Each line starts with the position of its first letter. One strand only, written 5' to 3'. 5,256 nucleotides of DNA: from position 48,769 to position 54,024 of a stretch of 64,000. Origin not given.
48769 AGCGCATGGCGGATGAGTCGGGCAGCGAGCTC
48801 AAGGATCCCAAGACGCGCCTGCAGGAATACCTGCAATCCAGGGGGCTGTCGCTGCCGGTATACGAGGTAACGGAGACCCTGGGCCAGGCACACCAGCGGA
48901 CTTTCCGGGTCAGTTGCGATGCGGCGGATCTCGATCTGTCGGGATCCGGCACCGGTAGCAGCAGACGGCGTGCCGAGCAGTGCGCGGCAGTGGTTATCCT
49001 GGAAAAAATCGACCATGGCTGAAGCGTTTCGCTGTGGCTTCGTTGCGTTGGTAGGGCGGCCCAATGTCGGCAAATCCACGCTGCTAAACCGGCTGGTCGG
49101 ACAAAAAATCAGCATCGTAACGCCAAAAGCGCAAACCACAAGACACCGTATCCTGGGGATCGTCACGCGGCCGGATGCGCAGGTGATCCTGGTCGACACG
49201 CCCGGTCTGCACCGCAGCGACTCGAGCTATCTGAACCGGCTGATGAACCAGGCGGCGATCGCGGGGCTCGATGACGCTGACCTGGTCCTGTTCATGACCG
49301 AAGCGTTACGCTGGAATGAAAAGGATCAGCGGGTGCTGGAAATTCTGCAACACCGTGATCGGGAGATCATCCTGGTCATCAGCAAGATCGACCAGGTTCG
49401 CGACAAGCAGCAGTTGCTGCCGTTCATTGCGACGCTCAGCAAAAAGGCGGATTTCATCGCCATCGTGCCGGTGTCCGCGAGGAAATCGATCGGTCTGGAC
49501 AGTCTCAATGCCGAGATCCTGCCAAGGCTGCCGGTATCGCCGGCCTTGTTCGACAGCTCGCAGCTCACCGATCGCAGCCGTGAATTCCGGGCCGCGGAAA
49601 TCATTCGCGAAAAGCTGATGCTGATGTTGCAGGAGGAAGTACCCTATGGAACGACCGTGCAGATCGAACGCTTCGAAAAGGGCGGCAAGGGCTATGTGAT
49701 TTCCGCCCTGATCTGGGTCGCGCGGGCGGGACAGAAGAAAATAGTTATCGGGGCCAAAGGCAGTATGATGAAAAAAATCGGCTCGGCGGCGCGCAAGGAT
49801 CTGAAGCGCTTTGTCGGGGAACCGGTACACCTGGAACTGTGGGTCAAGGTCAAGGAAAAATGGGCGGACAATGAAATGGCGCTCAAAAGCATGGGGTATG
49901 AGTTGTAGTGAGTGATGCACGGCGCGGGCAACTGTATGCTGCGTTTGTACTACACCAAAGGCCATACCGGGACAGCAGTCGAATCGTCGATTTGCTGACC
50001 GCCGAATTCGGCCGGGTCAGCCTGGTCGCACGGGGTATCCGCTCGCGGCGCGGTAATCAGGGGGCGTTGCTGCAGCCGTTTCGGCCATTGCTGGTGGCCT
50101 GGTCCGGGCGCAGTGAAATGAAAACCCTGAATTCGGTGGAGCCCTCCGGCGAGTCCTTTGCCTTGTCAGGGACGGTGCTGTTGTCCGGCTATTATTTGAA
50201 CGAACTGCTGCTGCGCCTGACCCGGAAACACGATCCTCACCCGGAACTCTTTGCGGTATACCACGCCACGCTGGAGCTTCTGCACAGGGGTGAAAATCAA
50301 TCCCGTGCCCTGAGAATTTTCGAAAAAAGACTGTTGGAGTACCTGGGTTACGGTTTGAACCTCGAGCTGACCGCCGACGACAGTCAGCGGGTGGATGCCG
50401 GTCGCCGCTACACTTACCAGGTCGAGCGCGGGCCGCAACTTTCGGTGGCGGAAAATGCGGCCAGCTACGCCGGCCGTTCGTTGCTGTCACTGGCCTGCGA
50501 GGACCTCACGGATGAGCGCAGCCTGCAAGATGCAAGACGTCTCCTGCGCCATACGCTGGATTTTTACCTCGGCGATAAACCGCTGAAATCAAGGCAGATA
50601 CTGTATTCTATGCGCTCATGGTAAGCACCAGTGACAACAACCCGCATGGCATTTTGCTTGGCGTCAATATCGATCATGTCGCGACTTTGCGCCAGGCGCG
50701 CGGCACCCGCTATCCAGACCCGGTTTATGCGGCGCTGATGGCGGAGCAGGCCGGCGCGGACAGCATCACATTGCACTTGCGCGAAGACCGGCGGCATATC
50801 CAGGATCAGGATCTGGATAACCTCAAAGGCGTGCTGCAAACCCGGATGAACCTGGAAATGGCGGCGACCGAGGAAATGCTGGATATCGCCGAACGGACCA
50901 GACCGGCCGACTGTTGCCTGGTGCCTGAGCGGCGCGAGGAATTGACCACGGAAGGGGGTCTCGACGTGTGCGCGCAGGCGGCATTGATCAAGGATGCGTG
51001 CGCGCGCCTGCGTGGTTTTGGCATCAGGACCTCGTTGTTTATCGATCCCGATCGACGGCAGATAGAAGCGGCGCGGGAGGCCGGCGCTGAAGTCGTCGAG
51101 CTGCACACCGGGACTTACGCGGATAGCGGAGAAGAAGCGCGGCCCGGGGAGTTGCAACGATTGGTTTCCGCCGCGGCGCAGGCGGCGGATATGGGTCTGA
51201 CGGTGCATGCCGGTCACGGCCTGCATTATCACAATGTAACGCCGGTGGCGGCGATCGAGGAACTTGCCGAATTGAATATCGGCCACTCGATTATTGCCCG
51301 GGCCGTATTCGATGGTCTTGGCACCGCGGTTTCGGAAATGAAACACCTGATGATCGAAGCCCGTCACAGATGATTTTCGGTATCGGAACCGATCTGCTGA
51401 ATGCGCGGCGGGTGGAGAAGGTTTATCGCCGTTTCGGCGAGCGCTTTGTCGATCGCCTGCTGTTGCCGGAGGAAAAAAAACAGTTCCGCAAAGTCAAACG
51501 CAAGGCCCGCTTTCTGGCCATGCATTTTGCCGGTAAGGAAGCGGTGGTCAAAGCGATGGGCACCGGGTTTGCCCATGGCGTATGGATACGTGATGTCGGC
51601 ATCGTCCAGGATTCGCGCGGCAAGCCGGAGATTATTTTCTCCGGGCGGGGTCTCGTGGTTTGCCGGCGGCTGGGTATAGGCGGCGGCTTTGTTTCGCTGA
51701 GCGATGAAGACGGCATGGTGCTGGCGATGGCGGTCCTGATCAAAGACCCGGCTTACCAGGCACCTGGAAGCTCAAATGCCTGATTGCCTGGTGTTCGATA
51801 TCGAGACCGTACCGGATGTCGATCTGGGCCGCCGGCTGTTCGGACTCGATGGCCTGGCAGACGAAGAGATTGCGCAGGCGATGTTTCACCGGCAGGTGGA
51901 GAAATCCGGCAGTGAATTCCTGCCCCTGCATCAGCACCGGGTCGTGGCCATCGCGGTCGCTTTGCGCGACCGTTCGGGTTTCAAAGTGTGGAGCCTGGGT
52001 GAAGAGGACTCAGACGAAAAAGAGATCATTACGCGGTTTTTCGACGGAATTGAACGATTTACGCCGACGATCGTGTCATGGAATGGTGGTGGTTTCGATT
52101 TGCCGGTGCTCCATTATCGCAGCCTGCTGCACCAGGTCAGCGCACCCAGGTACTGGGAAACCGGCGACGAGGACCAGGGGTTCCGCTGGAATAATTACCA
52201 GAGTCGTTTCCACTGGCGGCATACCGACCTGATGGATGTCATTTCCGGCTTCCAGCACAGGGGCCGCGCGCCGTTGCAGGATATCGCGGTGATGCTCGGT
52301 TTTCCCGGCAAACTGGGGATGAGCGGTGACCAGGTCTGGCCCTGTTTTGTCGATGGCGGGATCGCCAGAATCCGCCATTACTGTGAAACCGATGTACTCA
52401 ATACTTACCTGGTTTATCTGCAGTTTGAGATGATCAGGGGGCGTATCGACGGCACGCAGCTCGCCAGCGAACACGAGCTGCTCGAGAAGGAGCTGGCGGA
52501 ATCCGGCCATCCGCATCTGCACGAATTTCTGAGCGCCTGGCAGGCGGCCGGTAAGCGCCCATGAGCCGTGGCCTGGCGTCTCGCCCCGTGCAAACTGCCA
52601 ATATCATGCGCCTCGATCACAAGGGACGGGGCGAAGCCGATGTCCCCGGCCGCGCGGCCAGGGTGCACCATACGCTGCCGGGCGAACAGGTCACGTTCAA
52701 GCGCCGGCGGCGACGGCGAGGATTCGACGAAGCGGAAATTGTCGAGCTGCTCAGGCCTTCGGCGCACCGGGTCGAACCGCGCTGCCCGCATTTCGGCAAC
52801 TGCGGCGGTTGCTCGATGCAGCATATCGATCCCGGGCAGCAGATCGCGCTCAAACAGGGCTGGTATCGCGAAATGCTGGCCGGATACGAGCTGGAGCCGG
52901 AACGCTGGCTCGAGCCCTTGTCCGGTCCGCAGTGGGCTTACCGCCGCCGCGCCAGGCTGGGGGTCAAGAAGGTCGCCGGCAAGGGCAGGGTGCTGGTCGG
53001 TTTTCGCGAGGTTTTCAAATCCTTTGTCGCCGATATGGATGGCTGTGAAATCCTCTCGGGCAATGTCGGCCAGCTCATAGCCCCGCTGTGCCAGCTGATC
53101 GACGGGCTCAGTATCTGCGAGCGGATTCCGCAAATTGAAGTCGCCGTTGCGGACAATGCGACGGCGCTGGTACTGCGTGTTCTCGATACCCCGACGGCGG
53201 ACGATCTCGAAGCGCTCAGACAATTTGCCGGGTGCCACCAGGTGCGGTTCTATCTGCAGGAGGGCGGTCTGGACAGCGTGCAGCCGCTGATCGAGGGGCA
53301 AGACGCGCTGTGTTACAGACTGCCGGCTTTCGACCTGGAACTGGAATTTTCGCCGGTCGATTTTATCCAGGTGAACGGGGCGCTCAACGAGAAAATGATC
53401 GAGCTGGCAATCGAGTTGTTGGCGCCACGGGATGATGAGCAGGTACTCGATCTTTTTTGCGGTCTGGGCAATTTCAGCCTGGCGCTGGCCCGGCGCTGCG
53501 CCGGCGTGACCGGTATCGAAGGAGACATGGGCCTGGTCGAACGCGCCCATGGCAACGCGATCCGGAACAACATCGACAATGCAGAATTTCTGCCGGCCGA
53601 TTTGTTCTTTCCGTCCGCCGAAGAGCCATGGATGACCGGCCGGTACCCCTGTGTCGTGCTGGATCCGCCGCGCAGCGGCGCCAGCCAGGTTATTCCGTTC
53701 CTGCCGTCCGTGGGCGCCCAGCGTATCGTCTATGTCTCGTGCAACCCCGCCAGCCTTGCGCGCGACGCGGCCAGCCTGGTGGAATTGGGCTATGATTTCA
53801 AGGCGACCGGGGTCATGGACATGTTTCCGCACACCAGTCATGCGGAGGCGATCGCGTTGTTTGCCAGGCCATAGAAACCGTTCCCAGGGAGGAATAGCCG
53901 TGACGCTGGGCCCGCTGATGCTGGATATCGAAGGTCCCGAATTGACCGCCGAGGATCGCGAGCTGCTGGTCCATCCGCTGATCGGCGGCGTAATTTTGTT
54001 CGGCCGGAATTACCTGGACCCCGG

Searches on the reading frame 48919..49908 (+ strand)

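Call 63: search_protein_families(library=pfam, max_evalue=0.00001, proteins=[window:48919-49908:+])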
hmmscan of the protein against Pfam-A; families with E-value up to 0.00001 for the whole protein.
window:48919-49908:+ (329 aa): 8 families
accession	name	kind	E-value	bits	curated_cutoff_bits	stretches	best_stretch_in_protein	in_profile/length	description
PF01926.29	MMR_HSR1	-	7.7e-27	94.1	21.9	1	42-156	2-113/113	50S ribosome-binding GTPase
PF07650.23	KH_2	-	1.5e-18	66.8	22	1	240-315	1-77/78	KH domain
PF02421.24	FeoB_N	-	3e-13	50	27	1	42-200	3-156/156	Ferrous iron transport protein B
PF03193.22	RsgA_GTPase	-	1.1e-10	42.1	30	0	32-100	99-171/174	RsgA GTPase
PF00350.29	Dynamin_N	-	4.7e-08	33.7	27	0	42-80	1-39/168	Dynamin family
PF10662.15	PduV-EutP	-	6.3e-07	29.7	21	1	42-198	4-139/143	Ethanolamine utilisation - propanediol utilisation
PF00009.33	GTP_EFTU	-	1.2e-06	28.7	26.5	0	77-200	65-182/188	Elongation factor Tu GTP binding domain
PF04548.22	AIG1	-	1.7e-06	27.9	27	1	43-145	4-109/212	AIG1 family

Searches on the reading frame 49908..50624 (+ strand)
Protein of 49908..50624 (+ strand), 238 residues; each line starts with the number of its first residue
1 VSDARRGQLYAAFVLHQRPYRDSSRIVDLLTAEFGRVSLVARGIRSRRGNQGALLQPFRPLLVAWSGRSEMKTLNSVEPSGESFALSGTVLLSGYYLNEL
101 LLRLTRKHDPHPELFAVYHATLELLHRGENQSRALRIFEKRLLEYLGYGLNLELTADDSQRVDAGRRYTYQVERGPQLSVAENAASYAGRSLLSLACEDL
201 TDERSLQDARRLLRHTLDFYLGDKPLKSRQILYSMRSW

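Call 63: search_protein_families(library=pfam, max_evalue=0.00001, proteins=[window:49908-50624:+])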
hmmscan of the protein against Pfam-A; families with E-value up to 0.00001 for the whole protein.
window:49908-50624:+ (238 aa): 2 families
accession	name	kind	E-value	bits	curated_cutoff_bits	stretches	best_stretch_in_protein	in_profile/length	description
PF11967.14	RecO_N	-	5.3e-20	71.7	27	1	11-79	7-76/80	Recombination protein O N terminal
PF02565.21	RecO_C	-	1.1e-19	71.2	22.1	1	91-230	7-157/157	Recombination protein O C terminal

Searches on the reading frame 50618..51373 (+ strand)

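Call 63: search_protein_families(library=pfam, max_evalue=0.00001, proteins=[window:50618-51373:+])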
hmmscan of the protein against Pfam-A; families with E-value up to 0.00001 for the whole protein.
window:50618-51373:+ (251 aa): 1 family
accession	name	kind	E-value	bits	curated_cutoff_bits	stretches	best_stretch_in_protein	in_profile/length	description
PF03740.19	PdxJ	-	1.6e-102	342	24.5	1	14-245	2-234/234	Pyridoxal phosphate biosynthesis protein PdxJ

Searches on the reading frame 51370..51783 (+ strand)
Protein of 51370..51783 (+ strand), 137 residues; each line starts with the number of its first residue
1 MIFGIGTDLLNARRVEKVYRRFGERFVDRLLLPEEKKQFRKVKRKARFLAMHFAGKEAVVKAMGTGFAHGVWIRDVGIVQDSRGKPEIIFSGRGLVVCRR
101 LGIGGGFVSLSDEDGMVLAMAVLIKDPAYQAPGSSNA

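Call 63: search_protein_families(library=pfam, max_evalue=0.00001, proteins=[window:51370-51783:+])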
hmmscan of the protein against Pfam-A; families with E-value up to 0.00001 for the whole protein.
window:51370-51783:+ (137 aa): 1 family
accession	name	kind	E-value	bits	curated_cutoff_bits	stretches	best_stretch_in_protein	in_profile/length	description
PF01648.25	ACPS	-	3.5e-14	53.2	25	1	4-97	1-95/111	4'-phosphopantetheinyl transferase superfamily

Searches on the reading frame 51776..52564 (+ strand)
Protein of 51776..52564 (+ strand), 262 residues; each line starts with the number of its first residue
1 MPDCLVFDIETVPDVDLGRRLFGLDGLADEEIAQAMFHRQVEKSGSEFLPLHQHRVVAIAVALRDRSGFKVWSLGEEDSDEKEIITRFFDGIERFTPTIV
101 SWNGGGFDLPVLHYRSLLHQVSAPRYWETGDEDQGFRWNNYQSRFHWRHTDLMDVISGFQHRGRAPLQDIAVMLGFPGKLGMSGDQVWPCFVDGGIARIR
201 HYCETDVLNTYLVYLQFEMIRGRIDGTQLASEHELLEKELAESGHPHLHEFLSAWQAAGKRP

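Call 65: search_protein_families(library=pfam, max_evalue=0.00001, proteins=[window:51776-52564:+])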
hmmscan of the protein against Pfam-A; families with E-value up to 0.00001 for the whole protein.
window:51776-52564:+ (262 aa): 2 families
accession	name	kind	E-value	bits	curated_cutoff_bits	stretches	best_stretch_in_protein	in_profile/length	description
PF10108.15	DNA_pol_B_exo2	-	1.4e-86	290.1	24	1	46-255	1-213/213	Predicted 3'-5' exonuclease related to the exonuclease domain of PolB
PF13482.12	RNase_H_2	-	2.4e-08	34.5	22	1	54-214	15-161/165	RNase_H superfamily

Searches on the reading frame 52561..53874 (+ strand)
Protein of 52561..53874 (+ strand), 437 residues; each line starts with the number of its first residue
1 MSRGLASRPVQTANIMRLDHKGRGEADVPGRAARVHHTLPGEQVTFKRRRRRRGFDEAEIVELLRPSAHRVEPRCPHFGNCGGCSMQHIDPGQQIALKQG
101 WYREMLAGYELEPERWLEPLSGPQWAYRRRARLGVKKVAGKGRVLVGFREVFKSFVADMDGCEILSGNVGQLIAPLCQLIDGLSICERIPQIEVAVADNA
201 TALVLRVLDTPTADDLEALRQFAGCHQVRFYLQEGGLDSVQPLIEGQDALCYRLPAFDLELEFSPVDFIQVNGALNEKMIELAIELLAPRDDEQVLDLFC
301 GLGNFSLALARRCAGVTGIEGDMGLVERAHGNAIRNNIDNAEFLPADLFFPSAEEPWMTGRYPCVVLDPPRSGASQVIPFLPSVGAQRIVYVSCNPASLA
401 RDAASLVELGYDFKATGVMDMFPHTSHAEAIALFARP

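Call 65: search_protein_families(library=pfam, max_evalue=0.00001, proteins=[window:52561-53874:+])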
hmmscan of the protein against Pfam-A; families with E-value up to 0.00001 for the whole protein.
window:52561-53874:+ (437 aa): 3 families
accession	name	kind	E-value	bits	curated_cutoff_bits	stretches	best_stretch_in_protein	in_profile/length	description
PF05958.17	tRNA_U5-meth_tr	-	6.6e-22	78.4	23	2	253-343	162-253/357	tRNA (Uracil-5-)-methyltransferase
PF13847.12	Methyltransf_31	-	1.6e-06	28.4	27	1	291-347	3-62/145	Methyltransferase domain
PF13649.12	Methyltransf_25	-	9.5e-06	26.7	27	0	295-348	1-55/97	Methyltransferase domain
